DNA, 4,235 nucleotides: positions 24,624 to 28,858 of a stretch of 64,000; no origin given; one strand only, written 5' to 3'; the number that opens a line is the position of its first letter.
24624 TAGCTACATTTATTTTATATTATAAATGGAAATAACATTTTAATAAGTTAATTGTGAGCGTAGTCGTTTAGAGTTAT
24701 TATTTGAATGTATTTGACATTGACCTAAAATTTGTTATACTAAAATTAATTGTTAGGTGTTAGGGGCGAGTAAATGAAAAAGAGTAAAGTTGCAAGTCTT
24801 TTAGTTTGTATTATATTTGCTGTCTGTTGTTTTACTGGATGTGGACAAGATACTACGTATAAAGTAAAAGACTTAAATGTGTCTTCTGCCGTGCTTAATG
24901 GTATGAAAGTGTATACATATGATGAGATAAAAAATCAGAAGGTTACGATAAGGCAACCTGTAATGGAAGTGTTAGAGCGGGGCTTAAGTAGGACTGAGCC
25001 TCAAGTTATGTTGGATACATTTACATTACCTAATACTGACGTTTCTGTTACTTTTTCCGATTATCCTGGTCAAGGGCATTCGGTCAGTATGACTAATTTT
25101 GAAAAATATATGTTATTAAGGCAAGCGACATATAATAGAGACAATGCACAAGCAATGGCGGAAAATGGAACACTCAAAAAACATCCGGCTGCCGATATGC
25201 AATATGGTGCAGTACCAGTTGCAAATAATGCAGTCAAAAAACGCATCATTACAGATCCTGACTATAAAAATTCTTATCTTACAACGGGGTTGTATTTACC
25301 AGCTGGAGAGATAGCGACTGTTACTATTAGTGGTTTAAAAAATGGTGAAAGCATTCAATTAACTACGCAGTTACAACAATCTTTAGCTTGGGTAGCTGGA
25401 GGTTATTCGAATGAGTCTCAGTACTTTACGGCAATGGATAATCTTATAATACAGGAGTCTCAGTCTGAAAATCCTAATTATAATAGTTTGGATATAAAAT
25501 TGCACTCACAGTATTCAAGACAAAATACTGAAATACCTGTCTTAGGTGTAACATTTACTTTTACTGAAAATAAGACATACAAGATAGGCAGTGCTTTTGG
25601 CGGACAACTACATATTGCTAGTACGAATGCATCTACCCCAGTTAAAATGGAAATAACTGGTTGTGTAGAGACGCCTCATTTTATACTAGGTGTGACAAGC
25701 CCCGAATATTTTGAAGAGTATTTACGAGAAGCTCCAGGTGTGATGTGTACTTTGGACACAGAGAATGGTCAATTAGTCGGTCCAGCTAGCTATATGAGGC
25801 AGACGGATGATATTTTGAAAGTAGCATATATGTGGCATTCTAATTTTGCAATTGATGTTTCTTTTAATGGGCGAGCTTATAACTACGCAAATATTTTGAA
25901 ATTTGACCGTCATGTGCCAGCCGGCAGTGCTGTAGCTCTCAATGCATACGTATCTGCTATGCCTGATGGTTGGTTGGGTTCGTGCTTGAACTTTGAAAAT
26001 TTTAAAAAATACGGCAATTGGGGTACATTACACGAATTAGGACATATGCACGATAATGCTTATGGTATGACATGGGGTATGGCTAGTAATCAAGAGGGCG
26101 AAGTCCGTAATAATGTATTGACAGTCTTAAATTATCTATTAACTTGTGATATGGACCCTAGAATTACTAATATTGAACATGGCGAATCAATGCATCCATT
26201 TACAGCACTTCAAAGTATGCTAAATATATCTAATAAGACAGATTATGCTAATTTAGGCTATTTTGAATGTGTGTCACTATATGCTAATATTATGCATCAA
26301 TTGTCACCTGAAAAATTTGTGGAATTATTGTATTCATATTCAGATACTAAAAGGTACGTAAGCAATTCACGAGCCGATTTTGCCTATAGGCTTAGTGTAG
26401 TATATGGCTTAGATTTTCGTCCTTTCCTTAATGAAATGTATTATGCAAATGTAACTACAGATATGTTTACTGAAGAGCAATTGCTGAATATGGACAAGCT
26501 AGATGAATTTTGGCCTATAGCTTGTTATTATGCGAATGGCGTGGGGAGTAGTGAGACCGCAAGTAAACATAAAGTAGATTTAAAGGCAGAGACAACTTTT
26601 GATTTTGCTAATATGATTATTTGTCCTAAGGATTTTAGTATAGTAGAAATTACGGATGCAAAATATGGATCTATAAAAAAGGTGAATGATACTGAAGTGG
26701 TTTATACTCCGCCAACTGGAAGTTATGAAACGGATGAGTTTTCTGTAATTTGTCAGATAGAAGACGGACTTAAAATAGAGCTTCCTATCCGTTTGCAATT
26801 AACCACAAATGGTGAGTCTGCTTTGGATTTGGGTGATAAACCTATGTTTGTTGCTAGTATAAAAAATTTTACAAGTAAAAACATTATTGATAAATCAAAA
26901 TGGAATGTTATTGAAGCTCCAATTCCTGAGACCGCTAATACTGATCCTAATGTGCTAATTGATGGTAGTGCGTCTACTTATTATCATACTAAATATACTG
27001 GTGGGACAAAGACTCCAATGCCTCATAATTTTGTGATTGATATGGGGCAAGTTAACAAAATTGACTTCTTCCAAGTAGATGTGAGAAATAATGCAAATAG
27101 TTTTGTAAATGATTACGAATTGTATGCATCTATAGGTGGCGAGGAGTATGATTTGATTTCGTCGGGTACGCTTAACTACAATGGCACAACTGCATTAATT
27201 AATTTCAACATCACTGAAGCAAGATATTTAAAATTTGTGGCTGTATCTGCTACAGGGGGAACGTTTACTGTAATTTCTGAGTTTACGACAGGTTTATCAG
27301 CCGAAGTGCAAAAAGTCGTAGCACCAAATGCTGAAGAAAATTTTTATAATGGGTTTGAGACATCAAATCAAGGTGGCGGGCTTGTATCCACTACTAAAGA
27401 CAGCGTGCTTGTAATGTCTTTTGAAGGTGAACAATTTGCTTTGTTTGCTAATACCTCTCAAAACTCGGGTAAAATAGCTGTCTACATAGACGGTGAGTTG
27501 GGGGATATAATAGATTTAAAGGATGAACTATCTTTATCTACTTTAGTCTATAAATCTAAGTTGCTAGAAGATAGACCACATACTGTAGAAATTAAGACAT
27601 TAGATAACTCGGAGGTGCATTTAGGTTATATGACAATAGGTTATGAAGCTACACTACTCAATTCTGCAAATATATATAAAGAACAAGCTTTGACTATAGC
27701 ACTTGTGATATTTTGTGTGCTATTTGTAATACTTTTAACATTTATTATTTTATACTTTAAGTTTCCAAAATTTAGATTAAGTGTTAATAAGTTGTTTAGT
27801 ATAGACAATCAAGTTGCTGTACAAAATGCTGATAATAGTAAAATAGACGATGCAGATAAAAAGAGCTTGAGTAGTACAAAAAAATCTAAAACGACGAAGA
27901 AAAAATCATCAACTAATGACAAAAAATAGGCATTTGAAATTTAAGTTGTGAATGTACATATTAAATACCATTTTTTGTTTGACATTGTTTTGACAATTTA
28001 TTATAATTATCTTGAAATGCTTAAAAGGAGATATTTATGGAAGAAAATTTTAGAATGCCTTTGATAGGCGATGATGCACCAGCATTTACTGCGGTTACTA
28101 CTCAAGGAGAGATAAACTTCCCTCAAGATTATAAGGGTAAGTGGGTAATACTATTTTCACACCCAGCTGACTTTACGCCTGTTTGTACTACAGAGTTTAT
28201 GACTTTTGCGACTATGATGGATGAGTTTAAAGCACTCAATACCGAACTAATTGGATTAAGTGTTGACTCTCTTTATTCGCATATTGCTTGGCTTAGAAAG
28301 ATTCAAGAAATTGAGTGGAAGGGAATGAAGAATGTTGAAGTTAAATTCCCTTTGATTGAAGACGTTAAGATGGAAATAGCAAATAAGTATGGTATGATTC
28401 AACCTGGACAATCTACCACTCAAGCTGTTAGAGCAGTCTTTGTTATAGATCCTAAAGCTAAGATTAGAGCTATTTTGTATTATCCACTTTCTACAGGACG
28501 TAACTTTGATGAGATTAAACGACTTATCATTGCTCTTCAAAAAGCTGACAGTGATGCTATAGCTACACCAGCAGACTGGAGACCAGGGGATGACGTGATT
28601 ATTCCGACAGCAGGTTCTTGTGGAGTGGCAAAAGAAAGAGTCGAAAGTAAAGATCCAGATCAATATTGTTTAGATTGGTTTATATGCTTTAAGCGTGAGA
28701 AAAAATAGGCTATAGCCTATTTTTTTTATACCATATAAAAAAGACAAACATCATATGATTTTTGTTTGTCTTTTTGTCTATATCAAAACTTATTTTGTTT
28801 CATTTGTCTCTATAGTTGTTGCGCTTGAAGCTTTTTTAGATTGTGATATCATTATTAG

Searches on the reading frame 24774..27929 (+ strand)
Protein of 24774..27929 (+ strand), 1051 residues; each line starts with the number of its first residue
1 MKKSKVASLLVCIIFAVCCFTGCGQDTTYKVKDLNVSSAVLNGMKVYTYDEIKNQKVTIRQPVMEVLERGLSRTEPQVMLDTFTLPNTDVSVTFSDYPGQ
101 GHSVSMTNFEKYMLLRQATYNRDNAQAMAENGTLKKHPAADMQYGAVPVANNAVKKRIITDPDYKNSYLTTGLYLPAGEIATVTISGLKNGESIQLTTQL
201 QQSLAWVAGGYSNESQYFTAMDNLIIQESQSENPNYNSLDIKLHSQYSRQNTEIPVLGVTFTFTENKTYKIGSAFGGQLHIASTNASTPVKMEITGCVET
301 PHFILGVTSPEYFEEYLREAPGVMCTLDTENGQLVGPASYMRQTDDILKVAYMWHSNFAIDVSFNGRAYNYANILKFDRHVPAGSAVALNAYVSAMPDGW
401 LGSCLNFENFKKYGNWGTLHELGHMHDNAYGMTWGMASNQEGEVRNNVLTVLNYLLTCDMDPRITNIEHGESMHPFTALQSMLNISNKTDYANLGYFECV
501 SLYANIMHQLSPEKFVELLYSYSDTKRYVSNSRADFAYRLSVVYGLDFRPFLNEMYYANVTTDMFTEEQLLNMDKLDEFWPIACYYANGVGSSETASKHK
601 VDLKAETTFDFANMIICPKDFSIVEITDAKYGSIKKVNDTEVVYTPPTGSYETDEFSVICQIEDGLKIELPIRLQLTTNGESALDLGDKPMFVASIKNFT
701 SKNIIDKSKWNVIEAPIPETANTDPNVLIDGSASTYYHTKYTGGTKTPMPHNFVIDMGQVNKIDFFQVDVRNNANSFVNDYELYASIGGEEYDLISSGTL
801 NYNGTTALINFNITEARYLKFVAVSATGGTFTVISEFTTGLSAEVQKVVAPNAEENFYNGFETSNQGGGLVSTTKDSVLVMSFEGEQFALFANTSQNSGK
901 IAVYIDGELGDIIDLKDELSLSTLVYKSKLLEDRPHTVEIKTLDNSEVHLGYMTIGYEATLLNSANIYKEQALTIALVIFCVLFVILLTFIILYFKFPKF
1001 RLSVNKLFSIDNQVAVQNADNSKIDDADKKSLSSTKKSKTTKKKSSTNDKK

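Call 73: search_protein_families(library=pfam, proteins=[window:24774-27929:+], max_evalue=0.00001)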
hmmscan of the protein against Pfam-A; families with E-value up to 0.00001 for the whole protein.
window:24774-27929:+ (1051 aa): 3 families
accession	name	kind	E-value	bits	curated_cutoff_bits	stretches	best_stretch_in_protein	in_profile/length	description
PF13402.12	Peptidase_M60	-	3.8e-30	105.8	25.8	1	296-552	1-271/275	Peptidase M60, enhancin and enhancin-like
PF00754.31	F5_F8_type_C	-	2.1e-13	51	28.2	1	720-837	9-127/127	F5/8 type C domain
PF22633.2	F5_F8_type_C_2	-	4.4e-08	34.1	27.8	1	728-821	2-91/91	NedA-like, galactose-binding domain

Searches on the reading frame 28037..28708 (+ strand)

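Call 54: search_protein_families(library=pfam, proteins=[window:28037-28708:+], max_evalue=0.001)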
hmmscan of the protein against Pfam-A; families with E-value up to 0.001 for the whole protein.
window:28037-28708:+ (223 aa): 3 families
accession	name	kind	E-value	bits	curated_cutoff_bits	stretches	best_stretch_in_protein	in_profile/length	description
PF00578.27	AhpC-TSA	-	8.4e-34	116.6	26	1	10-145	1-123/124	AhpC/TSA family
PF08534.16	Redoxin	-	9.7e-14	51.8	26.6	1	11-152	3-137/148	Redoxin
PF10417.14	1-cysPrx_C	-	5.6e-08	33.1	21.1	1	166-192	1-28/41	C-terminal domain of 1-Cys peroxiredoxin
